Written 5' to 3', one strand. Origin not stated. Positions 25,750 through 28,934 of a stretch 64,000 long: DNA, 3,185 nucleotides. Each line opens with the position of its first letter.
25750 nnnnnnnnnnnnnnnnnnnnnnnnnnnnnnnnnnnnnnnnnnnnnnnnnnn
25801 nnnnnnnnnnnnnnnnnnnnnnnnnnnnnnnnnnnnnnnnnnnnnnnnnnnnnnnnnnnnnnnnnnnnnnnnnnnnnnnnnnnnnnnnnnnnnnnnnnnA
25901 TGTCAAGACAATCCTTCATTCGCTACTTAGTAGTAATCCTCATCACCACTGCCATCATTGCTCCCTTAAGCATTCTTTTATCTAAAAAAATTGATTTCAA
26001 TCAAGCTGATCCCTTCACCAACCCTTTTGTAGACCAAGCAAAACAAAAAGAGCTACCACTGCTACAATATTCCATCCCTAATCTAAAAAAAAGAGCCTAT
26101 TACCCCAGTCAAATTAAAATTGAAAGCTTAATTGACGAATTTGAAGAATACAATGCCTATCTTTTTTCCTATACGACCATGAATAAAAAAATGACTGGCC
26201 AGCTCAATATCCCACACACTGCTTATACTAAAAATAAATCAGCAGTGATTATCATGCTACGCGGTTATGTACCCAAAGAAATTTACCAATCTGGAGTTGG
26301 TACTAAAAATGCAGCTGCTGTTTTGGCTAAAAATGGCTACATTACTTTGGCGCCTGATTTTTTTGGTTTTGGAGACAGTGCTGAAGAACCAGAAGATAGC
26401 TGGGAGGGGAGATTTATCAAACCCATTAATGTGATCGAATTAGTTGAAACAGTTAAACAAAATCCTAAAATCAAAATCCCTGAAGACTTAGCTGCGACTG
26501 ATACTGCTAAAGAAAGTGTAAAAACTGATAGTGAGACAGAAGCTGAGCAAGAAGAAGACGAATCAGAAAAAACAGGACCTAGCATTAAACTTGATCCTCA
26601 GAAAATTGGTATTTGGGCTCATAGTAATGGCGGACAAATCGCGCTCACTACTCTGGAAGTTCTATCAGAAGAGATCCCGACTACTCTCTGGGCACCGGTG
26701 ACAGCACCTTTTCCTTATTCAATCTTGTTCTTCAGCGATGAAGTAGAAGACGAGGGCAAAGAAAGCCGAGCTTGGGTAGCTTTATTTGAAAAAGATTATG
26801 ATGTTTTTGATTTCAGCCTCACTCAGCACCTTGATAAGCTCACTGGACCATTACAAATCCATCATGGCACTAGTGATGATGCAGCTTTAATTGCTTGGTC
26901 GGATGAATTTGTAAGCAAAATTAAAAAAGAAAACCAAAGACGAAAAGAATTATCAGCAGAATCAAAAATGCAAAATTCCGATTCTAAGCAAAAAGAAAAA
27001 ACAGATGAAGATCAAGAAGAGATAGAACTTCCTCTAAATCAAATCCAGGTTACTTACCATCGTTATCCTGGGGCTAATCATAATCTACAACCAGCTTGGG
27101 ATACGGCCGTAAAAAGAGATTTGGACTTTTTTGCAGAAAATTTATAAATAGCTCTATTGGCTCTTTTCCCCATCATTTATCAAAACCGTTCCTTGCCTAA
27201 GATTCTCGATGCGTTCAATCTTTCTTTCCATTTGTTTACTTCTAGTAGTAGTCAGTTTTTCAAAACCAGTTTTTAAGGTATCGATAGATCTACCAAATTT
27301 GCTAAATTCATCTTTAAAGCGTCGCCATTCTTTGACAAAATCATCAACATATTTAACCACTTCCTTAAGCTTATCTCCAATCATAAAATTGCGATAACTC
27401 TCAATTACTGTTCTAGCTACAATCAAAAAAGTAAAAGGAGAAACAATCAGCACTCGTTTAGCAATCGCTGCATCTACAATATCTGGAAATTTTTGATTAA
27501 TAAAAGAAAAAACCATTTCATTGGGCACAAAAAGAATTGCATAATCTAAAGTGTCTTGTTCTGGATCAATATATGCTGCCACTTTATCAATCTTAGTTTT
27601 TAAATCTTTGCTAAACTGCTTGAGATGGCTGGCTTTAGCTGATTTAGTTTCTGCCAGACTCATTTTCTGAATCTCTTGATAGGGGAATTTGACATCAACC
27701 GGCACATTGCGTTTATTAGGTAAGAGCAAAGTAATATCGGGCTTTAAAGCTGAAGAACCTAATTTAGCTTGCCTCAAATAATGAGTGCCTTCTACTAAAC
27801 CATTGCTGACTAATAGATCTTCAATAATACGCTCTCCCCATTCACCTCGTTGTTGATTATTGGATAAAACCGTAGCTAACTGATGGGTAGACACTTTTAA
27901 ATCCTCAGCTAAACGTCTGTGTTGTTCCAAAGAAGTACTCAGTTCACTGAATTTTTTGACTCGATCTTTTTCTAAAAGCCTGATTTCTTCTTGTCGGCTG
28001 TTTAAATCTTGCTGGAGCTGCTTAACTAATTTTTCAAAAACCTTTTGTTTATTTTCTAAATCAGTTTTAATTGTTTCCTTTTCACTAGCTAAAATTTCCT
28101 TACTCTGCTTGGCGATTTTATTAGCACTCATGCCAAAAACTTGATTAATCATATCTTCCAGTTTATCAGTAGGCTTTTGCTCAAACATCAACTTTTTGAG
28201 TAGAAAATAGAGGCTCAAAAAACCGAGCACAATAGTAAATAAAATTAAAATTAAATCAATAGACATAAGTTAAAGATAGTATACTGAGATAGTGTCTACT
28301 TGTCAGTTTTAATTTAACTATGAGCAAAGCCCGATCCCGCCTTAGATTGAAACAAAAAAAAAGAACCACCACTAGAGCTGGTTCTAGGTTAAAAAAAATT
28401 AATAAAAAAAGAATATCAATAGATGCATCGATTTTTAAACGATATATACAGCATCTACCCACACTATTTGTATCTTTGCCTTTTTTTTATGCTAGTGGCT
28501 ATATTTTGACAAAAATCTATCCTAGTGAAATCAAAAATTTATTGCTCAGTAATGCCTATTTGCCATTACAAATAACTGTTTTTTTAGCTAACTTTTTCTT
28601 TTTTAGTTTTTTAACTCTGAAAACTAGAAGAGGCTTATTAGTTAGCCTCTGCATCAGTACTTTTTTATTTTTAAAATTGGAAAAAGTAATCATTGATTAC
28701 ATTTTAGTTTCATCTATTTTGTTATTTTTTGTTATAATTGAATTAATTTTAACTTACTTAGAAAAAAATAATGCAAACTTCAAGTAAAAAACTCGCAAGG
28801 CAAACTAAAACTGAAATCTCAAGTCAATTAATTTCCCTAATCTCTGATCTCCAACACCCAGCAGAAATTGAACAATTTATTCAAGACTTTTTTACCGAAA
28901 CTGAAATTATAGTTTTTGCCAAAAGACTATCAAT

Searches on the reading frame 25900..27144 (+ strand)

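Call 69: search_protein_families(library=pfam, proteins=[window:25900-27144:+], max_evalue=0.01)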
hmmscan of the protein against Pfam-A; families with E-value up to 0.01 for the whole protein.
window:25900-27144:+ (415 aa): 3 families
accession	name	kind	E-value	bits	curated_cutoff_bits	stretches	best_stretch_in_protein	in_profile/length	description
PF12146.15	Hydrolase_4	-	0.00031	20.5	27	0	307-349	183-225/239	Serine aminopeptidase, S33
PF00326.27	Peptidase_S9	-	0.00083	19.3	22.6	0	231-353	61-181/213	Prolyl oligopeptidase family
PF00561.26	Abhydrolase_1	-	0.0032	17.6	25.8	0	231-330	66-154/245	alpha/beta hydrolase fold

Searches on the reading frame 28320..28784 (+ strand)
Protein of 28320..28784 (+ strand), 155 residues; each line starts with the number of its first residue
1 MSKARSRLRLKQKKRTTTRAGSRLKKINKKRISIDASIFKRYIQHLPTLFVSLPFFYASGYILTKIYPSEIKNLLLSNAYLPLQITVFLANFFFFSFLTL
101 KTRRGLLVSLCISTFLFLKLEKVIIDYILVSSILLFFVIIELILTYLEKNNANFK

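Call 69: search_protein_families(library=pfam, proteins=[window:28320-28784:+], max_evalue=0.01)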
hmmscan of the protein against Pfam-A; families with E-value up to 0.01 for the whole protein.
window:28320-28784:+ (155 aa): 1 family
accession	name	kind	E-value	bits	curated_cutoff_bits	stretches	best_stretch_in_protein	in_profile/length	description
PF19632.4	DUF6136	-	0.0051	16.5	25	1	34-147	95-200/356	Family of unknown function (DUF6136)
